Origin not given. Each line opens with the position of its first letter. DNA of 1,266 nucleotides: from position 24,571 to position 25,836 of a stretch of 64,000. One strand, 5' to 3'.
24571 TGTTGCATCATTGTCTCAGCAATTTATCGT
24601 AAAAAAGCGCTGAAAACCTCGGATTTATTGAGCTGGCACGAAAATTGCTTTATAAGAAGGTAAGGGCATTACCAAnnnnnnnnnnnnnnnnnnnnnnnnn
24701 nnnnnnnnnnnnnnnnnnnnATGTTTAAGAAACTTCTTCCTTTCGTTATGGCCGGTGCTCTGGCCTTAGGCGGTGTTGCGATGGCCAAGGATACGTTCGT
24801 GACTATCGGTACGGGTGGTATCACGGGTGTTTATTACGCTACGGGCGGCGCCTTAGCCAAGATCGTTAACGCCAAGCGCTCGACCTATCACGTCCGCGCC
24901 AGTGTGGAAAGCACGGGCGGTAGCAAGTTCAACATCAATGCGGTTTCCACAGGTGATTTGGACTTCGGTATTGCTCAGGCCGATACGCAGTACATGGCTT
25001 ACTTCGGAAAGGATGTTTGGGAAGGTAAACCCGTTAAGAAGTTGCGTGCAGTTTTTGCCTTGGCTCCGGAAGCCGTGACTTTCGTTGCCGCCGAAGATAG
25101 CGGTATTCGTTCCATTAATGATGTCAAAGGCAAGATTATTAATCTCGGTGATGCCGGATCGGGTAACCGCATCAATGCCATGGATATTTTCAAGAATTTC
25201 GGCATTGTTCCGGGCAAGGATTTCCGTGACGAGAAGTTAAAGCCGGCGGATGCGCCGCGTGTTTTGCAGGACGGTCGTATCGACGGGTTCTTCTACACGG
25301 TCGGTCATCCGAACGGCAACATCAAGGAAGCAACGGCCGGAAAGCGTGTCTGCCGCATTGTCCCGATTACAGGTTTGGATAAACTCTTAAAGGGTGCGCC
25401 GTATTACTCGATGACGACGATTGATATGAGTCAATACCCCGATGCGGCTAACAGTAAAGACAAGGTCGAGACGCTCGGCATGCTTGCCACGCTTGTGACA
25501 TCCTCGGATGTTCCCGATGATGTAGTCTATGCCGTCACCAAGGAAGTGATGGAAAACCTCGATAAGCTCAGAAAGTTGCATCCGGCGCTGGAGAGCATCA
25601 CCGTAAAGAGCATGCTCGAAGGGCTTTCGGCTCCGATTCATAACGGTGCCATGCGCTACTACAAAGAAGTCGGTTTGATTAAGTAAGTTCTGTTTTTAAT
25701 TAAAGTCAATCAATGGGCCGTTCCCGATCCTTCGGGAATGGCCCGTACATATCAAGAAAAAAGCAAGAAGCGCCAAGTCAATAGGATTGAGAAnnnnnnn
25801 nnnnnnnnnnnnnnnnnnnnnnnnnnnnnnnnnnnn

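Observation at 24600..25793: Perfect sigma-54 promoter driving a TAXI-TRAP transporter, with rpoN encoded in the same window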

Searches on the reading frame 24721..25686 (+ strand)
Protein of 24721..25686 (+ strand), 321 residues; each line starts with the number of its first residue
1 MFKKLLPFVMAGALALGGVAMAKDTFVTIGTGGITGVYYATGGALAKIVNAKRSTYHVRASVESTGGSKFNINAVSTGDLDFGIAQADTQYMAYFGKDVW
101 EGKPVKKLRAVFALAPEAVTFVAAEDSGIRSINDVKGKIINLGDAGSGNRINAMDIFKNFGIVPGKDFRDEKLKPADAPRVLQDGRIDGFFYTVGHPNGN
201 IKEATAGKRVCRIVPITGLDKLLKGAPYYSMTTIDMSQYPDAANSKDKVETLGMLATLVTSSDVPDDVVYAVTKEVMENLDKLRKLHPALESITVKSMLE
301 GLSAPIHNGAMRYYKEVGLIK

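Call 8: search_protein_families(library=pfam, proteins=[window:24721-25686:+])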
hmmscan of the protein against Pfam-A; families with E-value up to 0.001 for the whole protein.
window:24721-25686:+ (321 aa): 3 families
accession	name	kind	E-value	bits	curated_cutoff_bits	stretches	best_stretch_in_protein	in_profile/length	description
PF16868.10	NMT1_3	-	1.4e-81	274.7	27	1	29-318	1-289/289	NMT1-like family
PF09084.16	NMT1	-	5.6e-06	26.8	20.5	1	71-164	34-119/216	NMT1/THI5 like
PF12974.12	Phosphonate-bd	-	0.0009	19.1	27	0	119-171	87-140/242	ABC transporter, phosphonate, periplasmic substrate-binding protein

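Call 13: find_related_loci(query=window:24721-25686:+, collection=genome_contigs, flank=6000)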
Query window:24721-25686:+ (321 aa) in genome_contigs; peptide patterns used: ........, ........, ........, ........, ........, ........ (x = any residue, [..] = any of these).
119 stretches matched a pattern; 34 encode a relative of the query (tblastn E <= 1e-3); 33 distinct loci.
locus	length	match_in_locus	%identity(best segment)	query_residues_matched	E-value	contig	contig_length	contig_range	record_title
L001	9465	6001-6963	96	1-321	0e+0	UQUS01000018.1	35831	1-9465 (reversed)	uncultured Sutterella sp. isolate UMGS662 genome assembly, contig: NODE_742_length_35831_cov_7.084997, whole genome shot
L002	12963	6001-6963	94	1-321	0e+0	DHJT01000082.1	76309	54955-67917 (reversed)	MAG TPA_asm: Sutterella sp. UBA4713 UBA4713_contig_8289, whole genome shotgun sequence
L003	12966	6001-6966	87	1-321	0e+0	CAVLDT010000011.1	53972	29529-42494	Duodenibacillus sp. isolate H07616-L1_cleanbin_000002 genome assembly, contig: Spades_H07616-L1_contig_298, whole genome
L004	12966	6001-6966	86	1-321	0e+0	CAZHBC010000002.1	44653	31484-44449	MAG TPA_asm: uncultured Sutterella sp. isolate binchicken_co323_312 genome assembly, contig: NODE_582_length_44653_cov_1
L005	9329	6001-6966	85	1-321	0e+0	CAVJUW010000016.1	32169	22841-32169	Bacteroidaceae bacterium isolate H07635-L1_cleanbin_000002 genome assembly, contig: Spades_H07635-L1_contig_667, whole g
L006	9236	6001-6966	85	1-321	0e+0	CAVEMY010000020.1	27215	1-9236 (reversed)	Parabacteroides distasonis isolate H07647-L1_cleanbin_000013 genome assembly, contig: Spades_H07647-L1_contig_1061, whol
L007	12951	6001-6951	89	5-321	0e+0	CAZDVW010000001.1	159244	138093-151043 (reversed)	MAG TPA_asm: uncultured Sutterella sp. isolate binchicken_co370_239 genome assembly, contig: NODE_118_length_159244_cov_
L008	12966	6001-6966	85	1-321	0e+0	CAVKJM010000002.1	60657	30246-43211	bacterium isolate H07689-L1_cleanbin_000003 genome assembly, contig: Spades_H07689-L1_contig_226, whole genome shotgun s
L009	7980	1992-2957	84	1-321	0e+0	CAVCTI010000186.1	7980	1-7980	Duodenibacillus sp. isolate H07602-L1_cleanbin_000022 genome assembly, contig: Spades_H07602-L1_contig_4279, whole genom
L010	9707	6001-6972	76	1-321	2e-169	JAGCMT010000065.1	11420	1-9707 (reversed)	MAG: Burkholderiaceae bacterium isolate RGIG9933 Yak_Rectum.Co__c2468167, whole genome shotgun sequence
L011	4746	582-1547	78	1-321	1e-173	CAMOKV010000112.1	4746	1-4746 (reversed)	MAG: uncultured Sutterella sp. isolate SRR873601_bin.81_metaWRAP_v1.3_MAG genome assembly, contig: NODE_61566_length_474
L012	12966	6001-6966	77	1-321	1e-168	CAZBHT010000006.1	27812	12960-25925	MAG TPA_asm: uncultured Burkholderiaceae bacterium isolate SRP315200_co1_936 genome assembly, contig: NODE_2653_length_2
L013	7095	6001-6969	77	1-321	2e-168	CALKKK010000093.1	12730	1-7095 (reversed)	MAG TPA_asm: uncultured Sutterella sp. isolate SRR7658673_bin.5_CONCOCT_v1.1_MAG genome assembly, contig: ERZ1035006.190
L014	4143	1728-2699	75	1-321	3e-173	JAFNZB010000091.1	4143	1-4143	MAG: Burkholderiaceae bacterium isolate RGIG253 Dairy_cattle_Cecum.Co__c1396108, whole genome shotgun sequence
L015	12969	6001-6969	76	1-321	6e-167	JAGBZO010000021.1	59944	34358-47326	MAG: Duodenibacillus sp. isolate RGIG9590 Yak_Colon.Co__c1273775, whole genome shotgun sequence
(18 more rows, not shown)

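Call 20: search_solved_structures(query=window:24721-25686:+, max_evalue=0.001)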
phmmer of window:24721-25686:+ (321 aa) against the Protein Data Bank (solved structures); distinct sequences matched with E-value up to 0.001: 12.
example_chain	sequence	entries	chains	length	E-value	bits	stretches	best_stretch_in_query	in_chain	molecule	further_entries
9oz4_A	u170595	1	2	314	2.4e-78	266.9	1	24-320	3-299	TRAP transporter solute receptor, TAXI family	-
8s4j_A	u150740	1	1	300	2.7e-76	260.2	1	25-321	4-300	TAXI family TRAP transporter solute-binding subunit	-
9ibo_A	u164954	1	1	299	3.4e-76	259.9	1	25-321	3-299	TAXI family TRAP transporter solute-binding subunit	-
1us4_A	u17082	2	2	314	9e-54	186.2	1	12-321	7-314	PUTATIVE GLUR0 LIGAND BINDING CORE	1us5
8u79_A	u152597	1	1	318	1.2e-51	179.3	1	25-321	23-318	Immunogenic protein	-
4ddd_A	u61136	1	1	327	9.9e-50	172.9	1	25-321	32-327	Immunogenic protein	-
9ibp_A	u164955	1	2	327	8.6e-29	104.2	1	15-319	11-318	Immunogenic protein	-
7zqg_A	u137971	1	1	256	0.00032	23.5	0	189-221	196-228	Pizza6-KSH-TSH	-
3wwa_A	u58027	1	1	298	0.00035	23.4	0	189-221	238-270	Pizza7H protein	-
6qsd_A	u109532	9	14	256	0.00062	22.6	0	189-221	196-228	Pizza6S | Pizza6-S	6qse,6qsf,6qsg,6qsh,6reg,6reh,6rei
6rej_A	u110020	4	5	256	0.00082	22.2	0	189-221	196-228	Pizza6-SH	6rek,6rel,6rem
3ww9_A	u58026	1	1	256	0.00095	21.9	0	189-221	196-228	pizza6 protein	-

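Call 22: search_solved_structures(query=window:24721-25686:+, max_evalue=1e-40, show_alignments=4)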
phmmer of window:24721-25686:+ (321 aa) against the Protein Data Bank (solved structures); distinct sequences matched with E-value up to 1e-40: 6.
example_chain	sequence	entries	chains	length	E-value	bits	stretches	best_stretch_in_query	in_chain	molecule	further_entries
9oz4_A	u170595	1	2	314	2.4e-78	266.9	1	24-320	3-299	TRAP transporter solute receptor, TAXI family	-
8s4j_A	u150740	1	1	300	2.7e-76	260.2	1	25-321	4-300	TAXI family TRAP transporter solute-binding subunit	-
9ibo_A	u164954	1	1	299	3.4e-76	259.9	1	25-321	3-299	TAXI family TRAP transporter solute-binding subunit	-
1us4_A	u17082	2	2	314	9e-54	186.2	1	12-321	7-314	PUTATIVE GLUR0 LIGAND BINDING CORE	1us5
8u79_A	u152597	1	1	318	1.2e-51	179.3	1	25-321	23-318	Immunogenic protein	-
4ddd_A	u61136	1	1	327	9.9e-50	172.9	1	25-321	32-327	Immunogenic protein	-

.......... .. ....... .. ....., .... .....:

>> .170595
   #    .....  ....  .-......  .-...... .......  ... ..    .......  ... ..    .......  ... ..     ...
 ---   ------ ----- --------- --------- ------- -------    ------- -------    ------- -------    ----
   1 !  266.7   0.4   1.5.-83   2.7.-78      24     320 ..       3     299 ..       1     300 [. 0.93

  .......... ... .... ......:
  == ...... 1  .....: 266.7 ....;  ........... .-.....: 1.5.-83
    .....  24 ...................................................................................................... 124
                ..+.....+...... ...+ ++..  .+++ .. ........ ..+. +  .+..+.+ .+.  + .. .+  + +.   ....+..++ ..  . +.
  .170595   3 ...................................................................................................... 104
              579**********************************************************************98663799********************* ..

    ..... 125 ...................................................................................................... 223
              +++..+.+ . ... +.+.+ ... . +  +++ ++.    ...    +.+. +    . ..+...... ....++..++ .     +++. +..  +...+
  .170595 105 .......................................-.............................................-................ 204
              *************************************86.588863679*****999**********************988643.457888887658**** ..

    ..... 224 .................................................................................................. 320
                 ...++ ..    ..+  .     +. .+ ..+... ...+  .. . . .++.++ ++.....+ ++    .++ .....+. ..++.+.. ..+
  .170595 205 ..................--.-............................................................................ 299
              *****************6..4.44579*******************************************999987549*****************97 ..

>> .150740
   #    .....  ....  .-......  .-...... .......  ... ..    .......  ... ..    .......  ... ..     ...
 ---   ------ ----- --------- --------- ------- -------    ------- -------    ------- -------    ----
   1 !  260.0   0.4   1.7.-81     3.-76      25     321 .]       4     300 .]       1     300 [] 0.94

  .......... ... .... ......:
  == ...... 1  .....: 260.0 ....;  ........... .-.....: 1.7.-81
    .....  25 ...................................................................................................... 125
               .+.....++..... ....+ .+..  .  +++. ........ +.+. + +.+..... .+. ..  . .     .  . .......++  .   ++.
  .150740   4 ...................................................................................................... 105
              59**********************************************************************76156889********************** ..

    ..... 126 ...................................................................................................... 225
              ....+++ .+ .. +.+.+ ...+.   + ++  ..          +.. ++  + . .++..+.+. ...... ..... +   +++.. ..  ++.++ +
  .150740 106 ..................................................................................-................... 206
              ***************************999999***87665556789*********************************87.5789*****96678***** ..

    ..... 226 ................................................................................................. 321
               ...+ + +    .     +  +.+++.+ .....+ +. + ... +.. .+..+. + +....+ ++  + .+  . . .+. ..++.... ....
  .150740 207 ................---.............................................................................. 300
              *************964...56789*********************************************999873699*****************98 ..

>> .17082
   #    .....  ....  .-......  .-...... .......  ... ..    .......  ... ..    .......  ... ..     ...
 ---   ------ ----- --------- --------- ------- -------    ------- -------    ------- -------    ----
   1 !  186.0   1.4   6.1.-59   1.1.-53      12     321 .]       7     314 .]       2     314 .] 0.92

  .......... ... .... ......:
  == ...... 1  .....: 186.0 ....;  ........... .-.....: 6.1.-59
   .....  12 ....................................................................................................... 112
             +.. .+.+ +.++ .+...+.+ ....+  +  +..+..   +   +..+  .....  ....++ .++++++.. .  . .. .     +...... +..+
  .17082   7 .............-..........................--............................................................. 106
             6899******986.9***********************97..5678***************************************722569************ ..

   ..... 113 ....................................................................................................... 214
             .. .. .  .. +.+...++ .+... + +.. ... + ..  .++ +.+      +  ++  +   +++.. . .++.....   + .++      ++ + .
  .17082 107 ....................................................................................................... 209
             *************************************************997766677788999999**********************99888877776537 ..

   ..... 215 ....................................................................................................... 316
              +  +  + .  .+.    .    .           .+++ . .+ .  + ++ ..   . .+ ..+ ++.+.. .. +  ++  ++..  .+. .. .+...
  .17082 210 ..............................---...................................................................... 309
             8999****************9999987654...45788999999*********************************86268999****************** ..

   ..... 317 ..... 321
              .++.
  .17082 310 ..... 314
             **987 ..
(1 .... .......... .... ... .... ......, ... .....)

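Call 35: search_protein_families(library=ncbifam, proteins=[window:24721-25686:+])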
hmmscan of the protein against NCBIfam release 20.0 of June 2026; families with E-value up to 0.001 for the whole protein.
window:24721-25686:+ (321 aa): 2 families
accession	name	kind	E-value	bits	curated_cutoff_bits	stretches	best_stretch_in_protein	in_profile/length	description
TIGR02122.1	TRAP_TAXI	subfamily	1.9e-88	296.4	84.35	1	3-318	2-320/320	TAXI family TRAP transporter solute-binding subunit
TIGR01728.1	SsuA_fam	subfamily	2.7e-07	30.1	163.5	1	63-198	36-162/290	aliphatic sulfonate ABC transporter substrate-binding protein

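Call 51: find_encoding_contigs(protein=window:24721-25686:+, flank=1000, max_places=4)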
Protein window:24721-25686:+ (321 aa): 23 contigs read that carry it; 4 places shown.
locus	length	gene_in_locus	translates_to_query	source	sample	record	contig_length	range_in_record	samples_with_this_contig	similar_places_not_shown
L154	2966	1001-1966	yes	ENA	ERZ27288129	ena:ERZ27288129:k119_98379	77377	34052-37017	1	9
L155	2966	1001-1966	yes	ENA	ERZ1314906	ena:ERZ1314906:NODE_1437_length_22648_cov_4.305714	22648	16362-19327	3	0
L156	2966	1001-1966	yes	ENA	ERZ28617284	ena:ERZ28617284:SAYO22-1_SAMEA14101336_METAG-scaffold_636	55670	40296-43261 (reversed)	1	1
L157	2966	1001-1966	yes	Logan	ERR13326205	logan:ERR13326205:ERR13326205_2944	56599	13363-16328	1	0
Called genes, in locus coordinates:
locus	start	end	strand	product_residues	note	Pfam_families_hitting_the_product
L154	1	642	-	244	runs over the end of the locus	PF03215:Rad17 (weak), PF02463:SMC_N (weak), PF00005:ABC_tran, PF13304:AAA_21 (faint)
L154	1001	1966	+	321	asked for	PF16868:NMT1_3, PF09084:NMT1 (weak)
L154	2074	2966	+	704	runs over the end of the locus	PF06808:DctM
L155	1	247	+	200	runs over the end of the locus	-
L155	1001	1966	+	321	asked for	PF16868:NMT1_3, PF09084:NMT1 (weak)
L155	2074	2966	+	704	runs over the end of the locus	PF06808:DctM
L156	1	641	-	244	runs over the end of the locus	PF03215:Rad17 (weak), PF02463:SMC_N (weak), PF00005:ABC_tran, PF13304:AAA_21 (faint)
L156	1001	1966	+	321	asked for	PF16868:NMT1_3, PF09084:NMT1 (weak)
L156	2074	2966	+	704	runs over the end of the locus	PF06808:DctM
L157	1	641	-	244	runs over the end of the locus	PF03215:Rad17 (weak), PF02463:SMC_N (weak), PF00005:ABC_tran, PF13304:AAA_21 (faint)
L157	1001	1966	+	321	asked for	PF16868:NMT1_3, PF09084:NMT1 (weak)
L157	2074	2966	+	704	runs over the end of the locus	PF06808:DctM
